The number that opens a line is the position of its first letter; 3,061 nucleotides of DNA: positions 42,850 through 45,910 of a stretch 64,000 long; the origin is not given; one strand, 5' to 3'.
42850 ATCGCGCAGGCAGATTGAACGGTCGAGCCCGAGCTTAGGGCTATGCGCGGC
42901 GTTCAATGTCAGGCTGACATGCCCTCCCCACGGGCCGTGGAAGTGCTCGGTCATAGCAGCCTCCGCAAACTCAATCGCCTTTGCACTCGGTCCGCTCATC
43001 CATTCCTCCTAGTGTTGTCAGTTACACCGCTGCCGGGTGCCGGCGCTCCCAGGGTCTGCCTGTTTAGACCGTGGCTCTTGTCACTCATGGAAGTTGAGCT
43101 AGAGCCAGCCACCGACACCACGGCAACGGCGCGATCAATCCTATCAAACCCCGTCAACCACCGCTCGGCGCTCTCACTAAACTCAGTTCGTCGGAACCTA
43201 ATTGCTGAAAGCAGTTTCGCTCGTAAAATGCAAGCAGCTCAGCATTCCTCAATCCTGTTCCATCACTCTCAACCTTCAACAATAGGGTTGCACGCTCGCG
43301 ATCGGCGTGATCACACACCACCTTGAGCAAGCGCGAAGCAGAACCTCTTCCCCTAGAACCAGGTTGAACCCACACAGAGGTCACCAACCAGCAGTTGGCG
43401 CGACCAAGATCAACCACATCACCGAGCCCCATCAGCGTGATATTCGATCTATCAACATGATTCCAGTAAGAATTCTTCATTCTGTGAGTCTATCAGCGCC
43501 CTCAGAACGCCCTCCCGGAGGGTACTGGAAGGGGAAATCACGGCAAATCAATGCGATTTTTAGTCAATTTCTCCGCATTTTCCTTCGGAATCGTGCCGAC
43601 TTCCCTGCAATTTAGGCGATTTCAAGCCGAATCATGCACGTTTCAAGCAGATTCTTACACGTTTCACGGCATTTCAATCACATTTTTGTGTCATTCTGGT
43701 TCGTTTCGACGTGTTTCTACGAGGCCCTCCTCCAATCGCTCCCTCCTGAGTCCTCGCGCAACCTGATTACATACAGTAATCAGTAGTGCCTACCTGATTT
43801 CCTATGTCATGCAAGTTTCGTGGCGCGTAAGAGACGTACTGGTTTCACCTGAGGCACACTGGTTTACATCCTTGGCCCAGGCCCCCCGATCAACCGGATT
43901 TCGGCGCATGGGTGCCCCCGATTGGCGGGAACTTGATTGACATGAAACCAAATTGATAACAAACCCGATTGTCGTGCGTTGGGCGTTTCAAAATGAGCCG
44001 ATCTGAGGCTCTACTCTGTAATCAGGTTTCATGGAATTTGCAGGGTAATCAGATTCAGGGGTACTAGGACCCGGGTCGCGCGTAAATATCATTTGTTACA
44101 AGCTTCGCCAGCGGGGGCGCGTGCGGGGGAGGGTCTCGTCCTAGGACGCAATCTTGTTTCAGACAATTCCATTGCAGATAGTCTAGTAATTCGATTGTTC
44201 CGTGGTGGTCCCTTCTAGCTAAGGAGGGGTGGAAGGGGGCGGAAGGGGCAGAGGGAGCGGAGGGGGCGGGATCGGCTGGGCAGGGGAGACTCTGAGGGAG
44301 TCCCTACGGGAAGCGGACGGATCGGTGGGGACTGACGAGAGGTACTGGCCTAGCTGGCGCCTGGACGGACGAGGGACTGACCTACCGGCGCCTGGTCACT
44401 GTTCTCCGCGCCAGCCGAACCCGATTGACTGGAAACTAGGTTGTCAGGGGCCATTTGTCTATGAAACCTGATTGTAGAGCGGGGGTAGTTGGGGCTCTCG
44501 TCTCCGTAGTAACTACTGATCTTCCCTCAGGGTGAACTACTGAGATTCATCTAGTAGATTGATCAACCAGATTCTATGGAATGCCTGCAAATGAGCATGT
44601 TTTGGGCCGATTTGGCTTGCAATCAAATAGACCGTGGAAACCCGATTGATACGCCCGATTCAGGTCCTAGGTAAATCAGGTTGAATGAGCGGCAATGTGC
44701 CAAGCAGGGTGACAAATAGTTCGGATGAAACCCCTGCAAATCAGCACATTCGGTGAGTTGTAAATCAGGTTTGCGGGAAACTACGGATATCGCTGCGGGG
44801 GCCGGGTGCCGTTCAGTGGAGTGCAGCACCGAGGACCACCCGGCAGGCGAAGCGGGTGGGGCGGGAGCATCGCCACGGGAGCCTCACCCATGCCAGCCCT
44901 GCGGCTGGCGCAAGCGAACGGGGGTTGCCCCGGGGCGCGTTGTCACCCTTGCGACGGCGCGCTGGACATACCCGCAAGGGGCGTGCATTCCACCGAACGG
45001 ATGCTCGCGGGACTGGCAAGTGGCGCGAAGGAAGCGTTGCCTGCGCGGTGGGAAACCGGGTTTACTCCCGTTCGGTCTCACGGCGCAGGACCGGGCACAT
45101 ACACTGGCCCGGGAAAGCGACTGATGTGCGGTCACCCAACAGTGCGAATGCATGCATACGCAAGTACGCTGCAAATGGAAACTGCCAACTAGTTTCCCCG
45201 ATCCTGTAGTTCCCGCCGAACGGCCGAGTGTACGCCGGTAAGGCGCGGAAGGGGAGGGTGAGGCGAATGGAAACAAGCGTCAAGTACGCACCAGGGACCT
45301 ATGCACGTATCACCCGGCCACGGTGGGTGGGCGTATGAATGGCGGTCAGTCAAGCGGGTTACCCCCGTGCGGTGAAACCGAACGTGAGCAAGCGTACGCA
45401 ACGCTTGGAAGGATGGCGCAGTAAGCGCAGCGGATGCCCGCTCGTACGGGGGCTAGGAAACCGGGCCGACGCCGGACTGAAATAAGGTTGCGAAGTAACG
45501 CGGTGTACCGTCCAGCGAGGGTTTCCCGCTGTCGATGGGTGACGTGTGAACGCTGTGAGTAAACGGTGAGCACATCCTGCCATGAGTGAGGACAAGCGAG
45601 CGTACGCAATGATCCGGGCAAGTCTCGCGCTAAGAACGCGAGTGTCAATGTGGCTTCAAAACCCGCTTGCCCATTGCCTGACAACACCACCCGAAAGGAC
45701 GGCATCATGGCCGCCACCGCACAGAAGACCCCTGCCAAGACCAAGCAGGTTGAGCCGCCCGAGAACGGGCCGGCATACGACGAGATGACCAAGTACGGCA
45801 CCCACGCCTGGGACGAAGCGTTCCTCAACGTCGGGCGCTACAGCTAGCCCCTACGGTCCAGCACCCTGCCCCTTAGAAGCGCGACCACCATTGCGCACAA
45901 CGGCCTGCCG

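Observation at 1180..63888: Oriented junction motif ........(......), a stoperator-like signal at about 20 gene boundaries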

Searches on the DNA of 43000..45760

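Call 52: search_rna_families(source=window, start=43000, end=45760, threshold=evalue, max_evalue=1)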
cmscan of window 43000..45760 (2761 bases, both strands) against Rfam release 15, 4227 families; matches with E-value up to 1: 0.
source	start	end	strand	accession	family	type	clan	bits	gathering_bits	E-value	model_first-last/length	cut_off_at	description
